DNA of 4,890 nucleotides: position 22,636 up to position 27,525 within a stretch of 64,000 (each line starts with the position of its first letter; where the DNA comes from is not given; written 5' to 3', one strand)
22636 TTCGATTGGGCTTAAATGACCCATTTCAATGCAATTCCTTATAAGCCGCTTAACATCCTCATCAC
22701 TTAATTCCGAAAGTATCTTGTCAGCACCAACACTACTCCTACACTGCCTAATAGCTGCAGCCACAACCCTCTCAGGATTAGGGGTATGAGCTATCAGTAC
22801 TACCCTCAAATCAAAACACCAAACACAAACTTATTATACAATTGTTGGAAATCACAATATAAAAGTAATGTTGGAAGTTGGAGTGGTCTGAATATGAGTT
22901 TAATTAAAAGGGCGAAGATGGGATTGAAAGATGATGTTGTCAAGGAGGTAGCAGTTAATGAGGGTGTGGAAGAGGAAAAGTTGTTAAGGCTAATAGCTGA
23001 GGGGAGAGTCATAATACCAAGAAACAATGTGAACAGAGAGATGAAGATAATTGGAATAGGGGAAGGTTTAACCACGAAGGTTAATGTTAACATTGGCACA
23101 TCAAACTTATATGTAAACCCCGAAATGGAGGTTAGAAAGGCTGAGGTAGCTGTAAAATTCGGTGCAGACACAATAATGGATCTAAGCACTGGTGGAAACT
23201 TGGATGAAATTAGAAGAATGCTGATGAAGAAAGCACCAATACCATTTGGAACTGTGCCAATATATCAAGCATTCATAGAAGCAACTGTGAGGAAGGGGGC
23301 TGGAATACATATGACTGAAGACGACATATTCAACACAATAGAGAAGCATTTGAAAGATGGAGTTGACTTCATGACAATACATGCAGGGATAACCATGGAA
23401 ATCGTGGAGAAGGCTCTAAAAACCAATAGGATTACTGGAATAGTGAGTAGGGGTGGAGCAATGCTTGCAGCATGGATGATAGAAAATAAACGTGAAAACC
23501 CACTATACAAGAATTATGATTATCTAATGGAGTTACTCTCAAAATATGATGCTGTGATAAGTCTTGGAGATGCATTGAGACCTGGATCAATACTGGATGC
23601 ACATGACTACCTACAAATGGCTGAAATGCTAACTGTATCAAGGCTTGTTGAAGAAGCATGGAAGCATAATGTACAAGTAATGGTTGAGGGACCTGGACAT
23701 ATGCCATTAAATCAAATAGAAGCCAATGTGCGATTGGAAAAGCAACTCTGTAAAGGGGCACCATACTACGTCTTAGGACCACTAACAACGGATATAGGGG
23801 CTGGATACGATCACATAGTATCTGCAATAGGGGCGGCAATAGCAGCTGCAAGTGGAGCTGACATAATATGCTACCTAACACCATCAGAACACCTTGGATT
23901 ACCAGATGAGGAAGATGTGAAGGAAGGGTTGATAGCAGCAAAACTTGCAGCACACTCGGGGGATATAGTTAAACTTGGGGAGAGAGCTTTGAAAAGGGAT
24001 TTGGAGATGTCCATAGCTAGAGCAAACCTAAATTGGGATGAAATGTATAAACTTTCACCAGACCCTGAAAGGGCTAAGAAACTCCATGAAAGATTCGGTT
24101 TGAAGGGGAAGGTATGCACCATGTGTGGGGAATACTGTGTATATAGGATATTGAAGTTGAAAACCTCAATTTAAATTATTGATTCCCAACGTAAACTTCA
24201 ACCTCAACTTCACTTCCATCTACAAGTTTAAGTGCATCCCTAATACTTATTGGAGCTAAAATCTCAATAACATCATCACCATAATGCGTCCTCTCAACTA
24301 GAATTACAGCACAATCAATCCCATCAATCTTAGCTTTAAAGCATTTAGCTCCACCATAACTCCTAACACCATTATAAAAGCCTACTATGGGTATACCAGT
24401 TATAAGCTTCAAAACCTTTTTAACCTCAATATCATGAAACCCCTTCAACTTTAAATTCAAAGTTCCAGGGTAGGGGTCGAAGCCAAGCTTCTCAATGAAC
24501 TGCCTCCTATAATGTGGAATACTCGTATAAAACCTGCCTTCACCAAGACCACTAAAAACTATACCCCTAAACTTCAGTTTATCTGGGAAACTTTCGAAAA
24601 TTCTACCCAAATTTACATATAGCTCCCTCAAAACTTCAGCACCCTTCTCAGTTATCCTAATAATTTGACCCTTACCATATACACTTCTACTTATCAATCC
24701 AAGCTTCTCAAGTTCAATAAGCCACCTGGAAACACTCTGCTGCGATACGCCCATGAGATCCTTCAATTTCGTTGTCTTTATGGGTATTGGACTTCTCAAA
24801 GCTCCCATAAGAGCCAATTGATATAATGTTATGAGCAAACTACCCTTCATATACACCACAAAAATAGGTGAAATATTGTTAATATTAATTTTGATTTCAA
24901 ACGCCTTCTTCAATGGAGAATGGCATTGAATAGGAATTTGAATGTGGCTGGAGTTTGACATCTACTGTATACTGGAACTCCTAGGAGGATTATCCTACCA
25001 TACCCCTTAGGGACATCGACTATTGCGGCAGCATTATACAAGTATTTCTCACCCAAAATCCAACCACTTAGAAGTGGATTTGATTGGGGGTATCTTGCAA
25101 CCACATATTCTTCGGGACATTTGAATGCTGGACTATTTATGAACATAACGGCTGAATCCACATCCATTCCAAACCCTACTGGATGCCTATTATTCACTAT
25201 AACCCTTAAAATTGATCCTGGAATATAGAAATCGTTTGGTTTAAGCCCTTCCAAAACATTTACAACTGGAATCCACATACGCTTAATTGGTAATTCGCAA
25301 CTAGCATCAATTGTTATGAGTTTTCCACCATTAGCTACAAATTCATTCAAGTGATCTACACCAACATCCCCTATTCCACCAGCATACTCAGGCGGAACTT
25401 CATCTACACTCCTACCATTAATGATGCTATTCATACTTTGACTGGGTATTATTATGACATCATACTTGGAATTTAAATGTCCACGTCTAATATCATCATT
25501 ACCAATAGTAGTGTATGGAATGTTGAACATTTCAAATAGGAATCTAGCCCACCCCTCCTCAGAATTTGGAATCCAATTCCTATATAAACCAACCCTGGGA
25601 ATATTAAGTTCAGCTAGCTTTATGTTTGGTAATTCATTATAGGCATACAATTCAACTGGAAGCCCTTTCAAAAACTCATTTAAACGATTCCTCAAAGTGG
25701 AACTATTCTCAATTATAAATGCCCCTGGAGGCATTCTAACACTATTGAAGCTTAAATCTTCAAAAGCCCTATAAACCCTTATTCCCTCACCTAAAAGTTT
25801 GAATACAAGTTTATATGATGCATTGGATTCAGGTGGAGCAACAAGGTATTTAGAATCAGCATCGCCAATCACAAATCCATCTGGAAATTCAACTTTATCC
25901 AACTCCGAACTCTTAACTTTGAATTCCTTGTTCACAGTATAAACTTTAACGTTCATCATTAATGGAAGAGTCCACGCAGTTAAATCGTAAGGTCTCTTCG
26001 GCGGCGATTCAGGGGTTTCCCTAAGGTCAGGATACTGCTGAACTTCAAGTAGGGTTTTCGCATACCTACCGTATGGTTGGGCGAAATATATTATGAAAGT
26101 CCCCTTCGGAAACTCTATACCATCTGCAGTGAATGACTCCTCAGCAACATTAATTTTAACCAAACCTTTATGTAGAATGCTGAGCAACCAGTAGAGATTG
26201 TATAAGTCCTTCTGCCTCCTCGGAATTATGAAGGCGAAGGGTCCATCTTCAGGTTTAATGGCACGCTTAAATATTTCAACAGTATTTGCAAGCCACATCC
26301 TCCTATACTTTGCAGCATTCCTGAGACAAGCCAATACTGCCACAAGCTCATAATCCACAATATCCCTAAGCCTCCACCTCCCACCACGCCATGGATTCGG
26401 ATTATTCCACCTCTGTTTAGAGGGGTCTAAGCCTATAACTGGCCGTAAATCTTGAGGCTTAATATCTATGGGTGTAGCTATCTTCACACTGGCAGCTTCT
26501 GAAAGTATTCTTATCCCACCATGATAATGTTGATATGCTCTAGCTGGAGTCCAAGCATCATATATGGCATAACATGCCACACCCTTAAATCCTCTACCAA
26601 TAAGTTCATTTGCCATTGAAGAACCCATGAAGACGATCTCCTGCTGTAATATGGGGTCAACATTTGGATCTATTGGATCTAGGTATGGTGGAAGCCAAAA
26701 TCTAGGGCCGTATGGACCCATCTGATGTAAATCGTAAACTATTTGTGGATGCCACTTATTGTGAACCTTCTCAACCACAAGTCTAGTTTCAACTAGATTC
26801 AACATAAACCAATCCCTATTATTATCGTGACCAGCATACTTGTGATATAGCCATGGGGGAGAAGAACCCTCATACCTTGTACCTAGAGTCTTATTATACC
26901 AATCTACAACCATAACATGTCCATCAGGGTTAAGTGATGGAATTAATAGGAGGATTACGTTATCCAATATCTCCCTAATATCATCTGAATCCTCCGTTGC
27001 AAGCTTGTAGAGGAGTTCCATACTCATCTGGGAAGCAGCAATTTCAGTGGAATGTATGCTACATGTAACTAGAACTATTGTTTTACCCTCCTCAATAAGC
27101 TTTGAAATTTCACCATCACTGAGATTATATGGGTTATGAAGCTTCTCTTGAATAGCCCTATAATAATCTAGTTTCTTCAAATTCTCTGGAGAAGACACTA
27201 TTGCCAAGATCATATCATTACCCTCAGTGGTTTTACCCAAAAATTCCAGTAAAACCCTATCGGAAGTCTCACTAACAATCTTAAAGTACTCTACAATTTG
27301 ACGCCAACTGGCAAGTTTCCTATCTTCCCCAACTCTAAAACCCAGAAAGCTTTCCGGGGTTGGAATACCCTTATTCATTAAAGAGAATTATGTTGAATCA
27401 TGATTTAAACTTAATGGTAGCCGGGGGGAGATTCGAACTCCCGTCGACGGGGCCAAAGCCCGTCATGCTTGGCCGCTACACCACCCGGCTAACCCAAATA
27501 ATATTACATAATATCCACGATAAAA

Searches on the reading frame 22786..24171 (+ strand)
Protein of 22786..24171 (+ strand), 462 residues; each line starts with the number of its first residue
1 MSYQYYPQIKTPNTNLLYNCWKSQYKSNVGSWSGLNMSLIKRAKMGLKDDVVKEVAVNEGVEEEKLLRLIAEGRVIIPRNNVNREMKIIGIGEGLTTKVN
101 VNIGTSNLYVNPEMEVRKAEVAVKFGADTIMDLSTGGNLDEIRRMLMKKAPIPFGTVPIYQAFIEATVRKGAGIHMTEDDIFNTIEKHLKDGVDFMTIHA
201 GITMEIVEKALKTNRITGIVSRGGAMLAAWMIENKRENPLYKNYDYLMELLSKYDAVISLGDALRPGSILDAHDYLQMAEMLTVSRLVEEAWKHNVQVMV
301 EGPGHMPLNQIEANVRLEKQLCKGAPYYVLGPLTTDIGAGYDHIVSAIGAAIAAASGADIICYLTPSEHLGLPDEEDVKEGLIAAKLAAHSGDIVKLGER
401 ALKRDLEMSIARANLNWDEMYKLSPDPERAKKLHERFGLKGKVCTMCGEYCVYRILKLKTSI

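Call 22: search_protein_families(library=pfam, proteins=[window:22786-24171:+], max_evalue=0.00001)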
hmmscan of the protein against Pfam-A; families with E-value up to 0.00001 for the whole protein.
window:22786-24171:+ (462 aa): 1 family
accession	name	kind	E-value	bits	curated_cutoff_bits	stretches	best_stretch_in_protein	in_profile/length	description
PF01964.24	ThiC_Rad_SAM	-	3.6e-183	609.6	25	1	40-456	3-418/420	Radical SAM ThiC family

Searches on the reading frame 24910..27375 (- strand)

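Call 22: search_protein_families(library=pfam, proteins=[window:24910-27375:-], max_evalue=0.00001)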
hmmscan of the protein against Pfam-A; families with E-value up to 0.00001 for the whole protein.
window:24910-27375:- (821 aa): 1 family
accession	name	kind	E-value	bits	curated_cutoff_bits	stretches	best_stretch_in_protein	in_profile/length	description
PF00246.29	Peptidase_M14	-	4.8e-17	62.9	21.6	1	33-189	8-133/286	Zinc carboxypeptidase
